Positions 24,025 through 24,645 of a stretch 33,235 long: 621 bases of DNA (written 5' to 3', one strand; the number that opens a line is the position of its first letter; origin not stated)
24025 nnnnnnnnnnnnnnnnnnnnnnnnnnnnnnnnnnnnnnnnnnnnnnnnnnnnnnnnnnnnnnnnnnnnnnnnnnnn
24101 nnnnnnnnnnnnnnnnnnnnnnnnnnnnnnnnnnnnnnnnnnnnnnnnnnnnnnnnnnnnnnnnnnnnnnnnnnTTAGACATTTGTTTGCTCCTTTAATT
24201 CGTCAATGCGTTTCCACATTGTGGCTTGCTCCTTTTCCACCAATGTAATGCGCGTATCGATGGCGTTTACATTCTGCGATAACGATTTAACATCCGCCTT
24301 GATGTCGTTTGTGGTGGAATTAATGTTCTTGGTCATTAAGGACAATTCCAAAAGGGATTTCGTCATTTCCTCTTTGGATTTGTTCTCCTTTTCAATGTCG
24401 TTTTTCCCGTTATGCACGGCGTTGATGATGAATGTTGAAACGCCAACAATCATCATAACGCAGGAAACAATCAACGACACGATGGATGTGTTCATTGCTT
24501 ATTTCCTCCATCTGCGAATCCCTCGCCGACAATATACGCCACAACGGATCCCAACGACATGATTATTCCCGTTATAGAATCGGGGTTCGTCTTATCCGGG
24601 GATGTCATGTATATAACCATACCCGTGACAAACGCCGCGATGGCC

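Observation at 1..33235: GATC exists almost only as GGATCC, and GGATCC is about 8-10 fold over-represented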

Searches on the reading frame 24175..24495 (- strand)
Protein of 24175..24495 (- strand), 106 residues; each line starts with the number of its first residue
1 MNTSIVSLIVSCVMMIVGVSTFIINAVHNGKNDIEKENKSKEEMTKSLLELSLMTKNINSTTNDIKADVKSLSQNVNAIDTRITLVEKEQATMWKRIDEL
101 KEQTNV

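Call 49: search_protein_families(library=pfam, proteins=[window:24175-24495:-], max_evalue=0.01)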
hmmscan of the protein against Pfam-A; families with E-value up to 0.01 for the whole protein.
window:24175-24495:- (106 aa): 4 families
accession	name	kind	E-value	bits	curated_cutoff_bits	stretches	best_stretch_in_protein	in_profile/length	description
PF05615.18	THOC7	-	0.00059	20.6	28.7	1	31-103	37-109/136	Tho complex subunit 7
PF15964.10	CCCAP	-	0.0014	17.5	27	1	30-103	368-439/703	Centrosomal colon cancer autoantigen protein family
PF18169.6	SLATT_6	-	0.0025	17.9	27.1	1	8-82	58-126/176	SMODS and SLOG-associating 2TM effector domain 6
PF08397.16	IMD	-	0.0082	16.1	26.2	1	27-89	100-163/219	IRSp53/MIM homology domain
